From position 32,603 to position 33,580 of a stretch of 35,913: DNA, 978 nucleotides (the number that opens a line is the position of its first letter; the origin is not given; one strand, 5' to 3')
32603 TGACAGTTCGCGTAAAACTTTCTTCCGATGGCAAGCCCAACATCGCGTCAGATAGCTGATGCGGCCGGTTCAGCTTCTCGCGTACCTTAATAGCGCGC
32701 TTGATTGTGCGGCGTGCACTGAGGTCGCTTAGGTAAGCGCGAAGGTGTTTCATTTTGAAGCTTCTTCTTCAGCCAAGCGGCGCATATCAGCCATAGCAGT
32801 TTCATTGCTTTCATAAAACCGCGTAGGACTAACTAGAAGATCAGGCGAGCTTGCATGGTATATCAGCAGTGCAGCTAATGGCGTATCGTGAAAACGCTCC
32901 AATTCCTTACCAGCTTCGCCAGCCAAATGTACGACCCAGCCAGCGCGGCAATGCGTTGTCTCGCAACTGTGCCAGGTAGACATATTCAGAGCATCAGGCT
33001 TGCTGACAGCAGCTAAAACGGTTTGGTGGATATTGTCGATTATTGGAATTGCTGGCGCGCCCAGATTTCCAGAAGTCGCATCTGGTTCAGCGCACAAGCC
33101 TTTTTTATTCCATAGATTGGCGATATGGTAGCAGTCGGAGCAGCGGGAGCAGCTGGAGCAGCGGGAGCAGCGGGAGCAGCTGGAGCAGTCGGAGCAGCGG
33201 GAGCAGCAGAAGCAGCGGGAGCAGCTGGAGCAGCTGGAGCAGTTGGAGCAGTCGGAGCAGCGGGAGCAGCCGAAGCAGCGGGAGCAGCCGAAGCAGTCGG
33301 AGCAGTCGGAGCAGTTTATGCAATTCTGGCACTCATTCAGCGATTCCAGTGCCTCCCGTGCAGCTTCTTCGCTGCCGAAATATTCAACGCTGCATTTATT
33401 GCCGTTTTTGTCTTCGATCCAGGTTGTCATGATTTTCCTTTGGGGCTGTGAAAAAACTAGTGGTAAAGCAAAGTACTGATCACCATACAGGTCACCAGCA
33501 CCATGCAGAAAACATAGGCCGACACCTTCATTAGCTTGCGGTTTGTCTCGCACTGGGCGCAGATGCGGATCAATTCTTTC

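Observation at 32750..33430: Early gene with 23 uninterrupted Cys-X-X triplets (24 Cys in 69 residues) fused to a non-repetitive domain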

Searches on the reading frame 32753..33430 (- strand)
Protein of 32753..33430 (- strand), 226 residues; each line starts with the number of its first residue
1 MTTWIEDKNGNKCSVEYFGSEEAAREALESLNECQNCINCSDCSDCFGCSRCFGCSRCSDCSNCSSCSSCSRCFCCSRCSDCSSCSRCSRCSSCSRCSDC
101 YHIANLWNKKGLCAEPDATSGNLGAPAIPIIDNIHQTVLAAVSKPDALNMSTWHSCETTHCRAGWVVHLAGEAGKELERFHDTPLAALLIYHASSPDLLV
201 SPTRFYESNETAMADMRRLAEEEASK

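Call 5: search_protein_families(library=pfam, proteins=[window:32753-33430:-], max_evalue=1)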
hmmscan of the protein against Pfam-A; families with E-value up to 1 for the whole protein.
window:32753-33430:- (226 aa): 0 families

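Call 6: search_protein_families(library=ncbifam, proteins=[window:32753-33430:-], max_evalue=1)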
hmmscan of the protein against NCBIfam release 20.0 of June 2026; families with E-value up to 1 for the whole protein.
window:32753-33430:- (226 aa): 0 families

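Call 7: search_protein_families(library=phrogs, proteins=[window:32753-33430:-], max_evalue=1)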
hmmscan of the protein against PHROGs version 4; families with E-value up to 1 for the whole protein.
window:32753-33430:- (226 aa): 3 families
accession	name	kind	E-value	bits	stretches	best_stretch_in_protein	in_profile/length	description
phrog_31265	-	unknown function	5.4e-34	119.3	1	127-225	148-249/264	-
phrog_15341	-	unknown function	4.2e-15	56.9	2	7-73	10-75/276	-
phrog_889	-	unknown function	0.019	15.5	1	145-173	31-80/162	-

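Call 8: search_dna_similar(query=window:32753-33430:-, collection=phages, mode=protein, max_rows=40, max_evalue=0.001)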
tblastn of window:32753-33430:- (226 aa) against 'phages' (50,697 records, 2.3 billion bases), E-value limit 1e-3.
Records with a match: 20; places in all: 20; records where one place covers at least 80% of the query: 0.
Best place of each record, by identity: <60% 20.
By first word of the organism name: Ralstonia 19; Flavobacterium 1.
By host as written in the record: Ralstonia pseudosolanacearum I-31 (MT043) 5; Ralstonia solanacearum 4; Ralstonia solanacearum PS025 4; Ralstonia pseudosolanacearum I-33 (MT009) 3; Flavobacterium sp. B183 1; Ralstonia solanacearum SL341 1; Ralstonia pseudosolanacearum I-15 (MT017) 1; Ralstonia pseudosolanacearum NdE 1.
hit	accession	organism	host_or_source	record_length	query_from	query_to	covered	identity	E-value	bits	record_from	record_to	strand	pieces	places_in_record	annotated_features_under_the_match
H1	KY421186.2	Flavobacterium phage FL-1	Flavobacterium sp. B183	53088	114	223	49%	58.9%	1e-23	133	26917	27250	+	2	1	hypothetical protein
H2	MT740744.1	Ralstonia phage Jenny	Ralstonia pseudosolanacearum I-33 ...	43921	112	226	51%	52.5%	4e-25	108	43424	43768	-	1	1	hypothetical protein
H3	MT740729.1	Ralstonia phage Bakoly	Ralstonia pseudosolanacearum I-33 ...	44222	112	226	51%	52.5%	4e-25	108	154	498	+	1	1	hypothetical protein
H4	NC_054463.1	Ralstonia phage Bakoly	Ralstonia pseudosolanacearum I-33 ...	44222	112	226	51%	52.5%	4e-25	108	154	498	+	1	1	hypothetical protein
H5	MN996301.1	Ralstonia phage RpY1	Ralstonia solanacearum SL341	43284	114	223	49%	54.9%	7e-27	113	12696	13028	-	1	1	putative pentapeptide repeat protein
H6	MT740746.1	Ralstonia phage Sarlave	Ralstonia pseudosolanacearum I-31 ...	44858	117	226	49%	53.1%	9e-26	110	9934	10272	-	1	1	hypothetical protein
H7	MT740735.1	Ralstonia phage Elie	Ralstonia pseudosolanacearum I-15 ...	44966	117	226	49%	53.1%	2e-25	109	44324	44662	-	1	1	hypothetical protein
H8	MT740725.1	Ralstonia phage Adzire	Ralstonia pseudosolanacearum I-31 ...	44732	117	226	49%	53.1%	3e-25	108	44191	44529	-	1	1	hypothetical protein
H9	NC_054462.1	Ralstonia phage Adzire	Ralstonia pseudosolanacearum I-31 ...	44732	117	226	49%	53.1%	3e-25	108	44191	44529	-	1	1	hypothetical protein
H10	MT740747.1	Ralstonia phage Simangalove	Ralstonia pseudosolanacearum I-31 ...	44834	117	226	49%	53.1%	3e-25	108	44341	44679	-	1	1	hypothetical protein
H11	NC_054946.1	Ralstonia phage Simangalove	Ralstonia pseudosolanacearum I-31 ...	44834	117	226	49%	53.1%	3e-25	108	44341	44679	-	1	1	hypothetical protein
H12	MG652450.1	Ralstonia phage RsoP1IDN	Ralstonia solanacearum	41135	114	225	50%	51.3%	3e-23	102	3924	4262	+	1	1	putative pentapeptide repeat protein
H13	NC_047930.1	Ralstonia phage RsoP1IDN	Ralstonia solanacearum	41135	114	225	50%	51.3%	3e-23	102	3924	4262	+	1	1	putative pentapeptide repeat protein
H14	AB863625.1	Ralstonia phage RSK1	Ralstonia solanacearum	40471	129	223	42%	57.1%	3e-25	108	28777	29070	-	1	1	putative pentapeptide repeat protein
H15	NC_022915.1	Ralstonia phage RSK1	Ralstonia solanacearum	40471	129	223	42%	57.1%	3e-25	108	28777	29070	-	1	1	putative pentapeptide repeat protein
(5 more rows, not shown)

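Call 10: find_homologous_proteins(query=window:32753-33430:-)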
Query window:32753-33430:- (226 aa): 924 proteins with E <= 0.001 among 2712 candidates; the best 120 are listed.
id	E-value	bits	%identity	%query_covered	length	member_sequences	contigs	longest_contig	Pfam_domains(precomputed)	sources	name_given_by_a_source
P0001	3.0e-92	326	56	98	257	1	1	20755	-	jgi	-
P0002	7.6e-88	312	57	99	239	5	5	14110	-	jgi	jgi:hypothetical protein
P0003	1.9e-85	304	58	95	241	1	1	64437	-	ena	-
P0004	2.9e-84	300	58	100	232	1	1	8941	-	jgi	jgi:hypothetical protein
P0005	2.1e-82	294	64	99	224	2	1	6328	-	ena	-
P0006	1.5e-78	281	58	97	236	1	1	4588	-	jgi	jgi:hypothetical protein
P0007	1.1e-77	279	62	97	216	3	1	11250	-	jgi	jgi:hypothetical protein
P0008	1.9e-77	278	61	99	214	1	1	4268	-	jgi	jgi:hypothetical protein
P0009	3.8e-75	270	59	98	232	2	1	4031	-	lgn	-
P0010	7.2e-75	269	55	98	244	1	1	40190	-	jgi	jgi:hypothetical protein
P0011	1.9e-74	268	60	99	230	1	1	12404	-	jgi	-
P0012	4.5e-74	267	54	100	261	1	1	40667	-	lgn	-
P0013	5.4e-74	267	54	99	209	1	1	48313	-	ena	-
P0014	1.2e-73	265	58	98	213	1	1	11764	-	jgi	jgi:hypothetical protein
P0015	1.1e-71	259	55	98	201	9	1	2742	-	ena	-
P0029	2.1e-67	245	44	98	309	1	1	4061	-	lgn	-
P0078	3.5e-58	215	44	98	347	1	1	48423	-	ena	-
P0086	3.2e-57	212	48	85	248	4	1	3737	PF27784.1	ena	-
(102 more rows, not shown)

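Call 13: search_protein_families(library=pfam, proteins=[P0086, P0029, P0078], max_evalue=1)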
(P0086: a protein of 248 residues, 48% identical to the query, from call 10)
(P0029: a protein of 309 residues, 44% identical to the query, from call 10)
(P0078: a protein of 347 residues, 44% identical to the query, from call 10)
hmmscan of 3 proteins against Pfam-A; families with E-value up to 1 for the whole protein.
P0086 (248 aa): 1 family
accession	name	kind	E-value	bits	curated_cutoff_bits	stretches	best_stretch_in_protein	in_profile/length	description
PF06916.18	FAM210A-B_dom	-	0.22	12.4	26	1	195-224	53-82/88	FAM210A/B-like domain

P0029 (309 aa): 1 family
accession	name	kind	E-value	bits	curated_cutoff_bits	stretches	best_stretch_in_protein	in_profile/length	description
PF00847.26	AP2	-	0.0073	17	33.3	1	55-90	8-50/54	AP2 domain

P0078 (347 aa): 0 families

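Call 19: get_annotated_region(hit=H5, flank=4000)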
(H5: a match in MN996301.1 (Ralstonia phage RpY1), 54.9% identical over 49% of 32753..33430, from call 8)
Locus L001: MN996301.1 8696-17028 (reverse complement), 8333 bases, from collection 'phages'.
description: Ralstonia phage RpY1, complete genome.
organism: Ralstonia phage RpY1 (NCBI taxid 2759121)
taxonomy: Viruses; Duplodnaviria; Heunggongvirae; Uroviricota; Caudoviricetes
host: Ralstonia solanacearum SL341; source: -; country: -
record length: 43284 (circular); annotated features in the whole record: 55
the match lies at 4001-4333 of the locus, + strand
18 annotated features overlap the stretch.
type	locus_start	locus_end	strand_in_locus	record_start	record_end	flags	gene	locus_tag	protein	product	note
CDS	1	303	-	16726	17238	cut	-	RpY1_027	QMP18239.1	hypothetical protein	-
CDS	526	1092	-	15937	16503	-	-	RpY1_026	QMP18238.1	clamp-loader subunit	-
CDS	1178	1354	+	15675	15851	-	-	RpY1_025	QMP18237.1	hypothetical protein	-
CDS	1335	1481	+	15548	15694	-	-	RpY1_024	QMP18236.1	hypothetical protein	-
CDS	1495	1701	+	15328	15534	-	-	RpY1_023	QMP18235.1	hypothetical protein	-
CDS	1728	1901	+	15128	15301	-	-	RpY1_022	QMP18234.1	hypothetical protein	-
CDS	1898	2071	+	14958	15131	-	-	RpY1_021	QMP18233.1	hypothetical protein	-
CDS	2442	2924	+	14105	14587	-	-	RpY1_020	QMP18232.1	hypothetical protein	-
CDS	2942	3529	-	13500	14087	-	-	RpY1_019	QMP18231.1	cI-like putative transcriptional regulator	-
CDS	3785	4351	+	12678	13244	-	-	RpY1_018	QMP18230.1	putative pentapeptide repeat protein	-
CDS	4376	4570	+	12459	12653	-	-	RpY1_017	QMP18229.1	putative methyltransferase protein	-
CDS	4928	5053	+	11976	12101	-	-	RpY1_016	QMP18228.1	hypothetical protein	-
CDS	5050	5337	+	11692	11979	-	-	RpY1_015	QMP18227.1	hypothetical protein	-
CDS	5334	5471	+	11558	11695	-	-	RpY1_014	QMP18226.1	hypothetical protein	-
CDS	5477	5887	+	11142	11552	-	-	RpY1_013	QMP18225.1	hypothetical protein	-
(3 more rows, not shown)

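Call 20: get_annotated_region(hit=H1, flank=4000)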
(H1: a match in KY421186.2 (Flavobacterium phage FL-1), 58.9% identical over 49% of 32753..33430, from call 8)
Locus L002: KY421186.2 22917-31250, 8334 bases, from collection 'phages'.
description: Flavobacterium phage FL-1, complete genome.
organism: Flavobacterium phage FL-1 (NCBI taxid 908820)
taxonomy: Viruses; Duplodnaviria; Heunggongvirae; Uroviricota; Caudoviricetes; Ficleduovirus
host: Flavobacterium sp. B183; source: -; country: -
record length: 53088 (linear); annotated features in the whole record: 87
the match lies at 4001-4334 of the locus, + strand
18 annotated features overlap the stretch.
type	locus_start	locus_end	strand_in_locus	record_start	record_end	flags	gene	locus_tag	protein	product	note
CDS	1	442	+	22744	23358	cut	-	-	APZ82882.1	hypothetical protein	-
CDS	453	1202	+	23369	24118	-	-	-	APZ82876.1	putative DNA polymerase III epsilon chain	-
CDS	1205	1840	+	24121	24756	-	-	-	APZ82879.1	hypothetical protein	-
CDS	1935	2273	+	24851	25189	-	-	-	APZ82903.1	hypothetical protein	-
CDS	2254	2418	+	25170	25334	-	-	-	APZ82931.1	hypothetical protein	-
CDS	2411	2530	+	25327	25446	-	-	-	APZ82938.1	hypothetical protein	-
CDS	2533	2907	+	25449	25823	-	-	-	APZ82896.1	hypothetical protein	-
CDS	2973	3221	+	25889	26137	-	-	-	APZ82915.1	hypothetical protein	-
CDS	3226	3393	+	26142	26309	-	-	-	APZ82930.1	hypothetical protein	-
CDS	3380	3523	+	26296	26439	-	-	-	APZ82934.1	hypothetical protein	-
CDS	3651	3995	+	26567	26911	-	-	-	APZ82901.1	hypothetical protein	-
CDS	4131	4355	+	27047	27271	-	-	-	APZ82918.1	hypothetical protein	-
CDS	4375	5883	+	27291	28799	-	-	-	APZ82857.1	hypothetical protein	-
CDS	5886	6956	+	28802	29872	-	-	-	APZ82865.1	hypothetical protein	-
CDS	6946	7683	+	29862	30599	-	-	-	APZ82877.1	hypothetical protein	-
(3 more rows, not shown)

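Call 30: find_related_loci(query=A1, collection=viral_contigs, flank=6000)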
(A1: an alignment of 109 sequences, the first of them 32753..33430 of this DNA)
Query A1 (226 aa) in viral_contigs; peptide patterns used: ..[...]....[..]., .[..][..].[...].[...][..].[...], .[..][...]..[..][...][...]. (x = any residue, [..] = any of these).
599 stretches matched a pattern (row limit reached: there are more); 537 encode a relative of the query (tblastn E <= 1e-3); the best 80 are kept; 80 distinct loci.
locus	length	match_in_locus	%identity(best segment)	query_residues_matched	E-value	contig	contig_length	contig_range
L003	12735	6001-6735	56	3-224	5e-83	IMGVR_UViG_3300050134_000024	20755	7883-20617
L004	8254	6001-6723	61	1-224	1e-82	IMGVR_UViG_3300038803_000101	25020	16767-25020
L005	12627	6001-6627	59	1-226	1e-79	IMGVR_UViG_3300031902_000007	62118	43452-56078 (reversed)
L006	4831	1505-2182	60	1-222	2e-79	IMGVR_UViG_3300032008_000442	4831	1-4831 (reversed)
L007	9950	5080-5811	63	15-223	1e-76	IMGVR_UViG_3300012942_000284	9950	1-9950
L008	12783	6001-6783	55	1-224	2e-75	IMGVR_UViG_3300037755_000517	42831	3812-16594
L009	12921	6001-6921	50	1-226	1e-75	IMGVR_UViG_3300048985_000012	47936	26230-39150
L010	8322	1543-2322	54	1-221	3e-74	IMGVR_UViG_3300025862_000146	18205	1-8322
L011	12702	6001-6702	56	1-221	8e-74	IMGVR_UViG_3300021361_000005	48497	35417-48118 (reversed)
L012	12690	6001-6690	56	4-224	3e-72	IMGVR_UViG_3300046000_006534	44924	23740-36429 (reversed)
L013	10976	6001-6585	60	1-225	4e-72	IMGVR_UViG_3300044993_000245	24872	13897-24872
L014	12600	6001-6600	58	3-223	9e-72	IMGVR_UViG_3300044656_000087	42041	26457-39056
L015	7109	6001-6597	58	1-220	8e-72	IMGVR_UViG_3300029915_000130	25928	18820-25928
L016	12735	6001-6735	52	3-220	3e-71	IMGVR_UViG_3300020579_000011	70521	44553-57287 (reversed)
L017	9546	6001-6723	54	4-224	5e-71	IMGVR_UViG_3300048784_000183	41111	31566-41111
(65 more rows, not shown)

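Call 33: predict_structure(alignment_id=A1)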
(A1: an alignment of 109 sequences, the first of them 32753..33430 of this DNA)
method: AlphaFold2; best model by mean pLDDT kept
length: 226 residues; sequences in the alignment: 109
mean_pLDDT: 77.8   pTM: 0.53
mean pLDDT of the five models: 77.8, 77.6, 77.4, 77.1, 74.5
residues with pLDDT >= 90: 125; 70-90: 19; 50-70: 31; < 50: 51
segments of 3 or more residues with pLDDT < 50: 50-99
pLDDT, mean of each block of 10 residues (from residue 1): 92 95 96 90 66 40 40 41 42 46 61 60 87 98 94 72 96 96 97 98 95 98 98
secondary structure, 60 per line:
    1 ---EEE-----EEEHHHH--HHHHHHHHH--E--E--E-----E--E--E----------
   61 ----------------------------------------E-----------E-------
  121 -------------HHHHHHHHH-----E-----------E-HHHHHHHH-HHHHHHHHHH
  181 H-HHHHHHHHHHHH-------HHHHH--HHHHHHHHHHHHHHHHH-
elements in order: E4-6 E12-14 H15-18 H21-29 H134-142 H162-169 H171-181 H183-194 H202-206 H209-225

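Call 37: fold_search(model_id=the predicted structure, library=pdb)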
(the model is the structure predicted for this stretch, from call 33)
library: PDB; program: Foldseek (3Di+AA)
matches with E <= 10: 10; with E <= 0.001: 0
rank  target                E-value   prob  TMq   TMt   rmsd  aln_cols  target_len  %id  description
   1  6wjm                  3.9e+00  0.01  0.12  0.11  14.0       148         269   12  The crystal structure beta-lactamase from Desulfarculus baarsii DSM 2075 (released 2020-04-22)
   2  8huk_A                4.3e+00  0.06  0.11  0.10   8.9        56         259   23  X-ray structure of human PPAR alpha ligand binding domain-lanifibranor-SRC1 coactivator peptide co-crystals obtained b (released 2023-08-09)
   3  1wch                  7.0e+00  0.02  0.09  0.07  10.5        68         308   13  Crystal structure of PTPL1 human tyrosine phosphatase mutated in colorectal cancer - evidence for a second phosphotyrosi (released 2004-12-14)
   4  8j60_C                7.5e+00  0.03  0.15  0.21  10.8       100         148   12  Structural and mechanistic insight into ribosomal ITS2 RNA processing by nuclease-kinase machinery (released 2024-01-17)
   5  2b50_B                7.5e+00  0.03  0.12  0.11   9.5        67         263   22  Human Nuclear Receptor-Ligand Complex 2 (released 2006-02-14)
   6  1y0s_A                8.0e+00  0.03  0.11  0.10   9.3        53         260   26  Crystal structure of PPAR delta complexed with GW2331 (released 2005-03-29)
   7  6z1g_B                8.0e+00  0.01  0.10  0.07  12.9       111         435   11  CryoEM structure of the interaction between Rubisco Activase small-subunit-like (SSUL) domain with Rubisco from Nostoc (released 2020-09-23)
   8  5u3w_A                9.0e+00  0.03  0.11  0.09   9.3        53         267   26  Human PPARdelta ligand-binding domain in complexed with specific agonist 7 (released 2017-03-22)
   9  2ml8_MODEL_1_A        9.0e+00  0.01  0.10  0.11  15.8       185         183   14  NMR structure of Saccharomyces cerevisiae Acyl Carrier Protein. (released 2015-02-25)
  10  4bcr_B                9.5e+00  0.03  0.11  0.10   8.9        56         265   23  Structure of PPARalpha in complex with WY14643 (released 2013-05-29)

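Call 39: search_solved_structures(query=A1, max_evalue=10)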
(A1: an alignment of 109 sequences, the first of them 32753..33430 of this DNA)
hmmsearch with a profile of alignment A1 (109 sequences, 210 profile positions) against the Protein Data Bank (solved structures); distinct sequences matched with E-value up to 10: 18.
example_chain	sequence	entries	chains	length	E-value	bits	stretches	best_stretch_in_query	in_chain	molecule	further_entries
2dip_A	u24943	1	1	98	0.08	15.5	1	50-80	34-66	Zinc finger SWIM domain-containing protein 2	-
7jzv_B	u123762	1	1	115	0.1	15.1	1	21-83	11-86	BRCA1-associated RING domain protein 1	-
1jm7_B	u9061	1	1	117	0.11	15.1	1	21-81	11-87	BRCA1-ASSOCIATED RING DOMAIN PROTEIN 1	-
2e7g_A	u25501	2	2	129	0.15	14.6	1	137-198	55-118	Putative ribosome-binding factor A | Putative ribosome-binding factor A, mitochondrial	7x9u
2j2s_A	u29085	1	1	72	0.25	13.8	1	44-97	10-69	ZINC FINGER PROTEIN HRX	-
8grq_M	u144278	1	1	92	0.44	13.1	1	23-79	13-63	BRCA1-associated RING domain protein 1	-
7lyb_N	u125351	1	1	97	0.44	13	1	22-79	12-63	BRCA1-associated RING domain protein 1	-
7pnx_a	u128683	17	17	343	0.46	13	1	138-198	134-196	Putative ribosome-binding factor A, mitochondrial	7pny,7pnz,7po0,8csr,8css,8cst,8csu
7bkb_E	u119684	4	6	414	0.69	12.4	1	43-89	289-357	Formate dehydrogenase, beta subunit (F420)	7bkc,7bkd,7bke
4pzi_A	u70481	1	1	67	0.93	12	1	45-84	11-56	Histone-lysine N-methyltransferase 2B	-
4nw3_A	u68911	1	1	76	1.5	11.3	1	44-86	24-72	Histone-lysine N-methyltransferase 2A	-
6nyp_E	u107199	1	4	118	2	10.9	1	41-116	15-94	UL144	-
2jyi_A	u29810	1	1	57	2.4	10.6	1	45-86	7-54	Zinc finger protein HRX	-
2kkf_A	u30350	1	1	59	3.3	10.2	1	45-86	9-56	Histone-lysine N-methyltransferase HRX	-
5xkj_E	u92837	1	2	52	4.7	9.7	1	32-66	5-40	Protein EPIDERMAL PATTERNING FACTOR 2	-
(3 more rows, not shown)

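Call 41: fold_search(model_id=the predicted structure, library=viral)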
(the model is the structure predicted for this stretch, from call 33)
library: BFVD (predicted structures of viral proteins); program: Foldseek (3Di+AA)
matches with E <= 10: 9; with E <= 0.001: 2
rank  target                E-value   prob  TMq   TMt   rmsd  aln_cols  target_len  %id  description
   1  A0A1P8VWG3            1.9e-05  1.00  0.28  0.85   0.7        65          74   63  (no name in the UniProt tables at hand)
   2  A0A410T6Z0            6.4e-04  1.00  0.21  0.63   1.4        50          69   46  Uncharacterized protein [Campylobacter phage CP20]
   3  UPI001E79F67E         3.2e+00  0.14  0.23  0.45   6.9        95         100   13  (no name look-up for this kind of identifier)
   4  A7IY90                3.8e+00  0.01  0.11  0.11  17.9       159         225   14  Gp19 [Corynebacterium phage P1201]
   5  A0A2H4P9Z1            4.0e+00  0.01  0.10  0.15  14.0       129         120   11  Uncharacterized protein [Gordonia phage Mahdia]
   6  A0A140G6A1            4.6e+00  0.03  0.16  0.12   9.2       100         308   17  Capsid maturation protease [Arthrobacter phage KellEzio]
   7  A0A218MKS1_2          7.9e+00  0.01  0.13  0.04  15.0       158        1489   12  Uncharacterized protein [uncultured virus]
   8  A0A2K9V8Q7            8.9e+00  0.01  0.13  0.07  21.7       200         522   10  Uncharacterized protein [Bandra megavirus]
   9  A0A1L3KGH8            9.4e+00  0.01  0.12  0.07  16.4       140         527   14  (no name in the UniProt tables at hand)
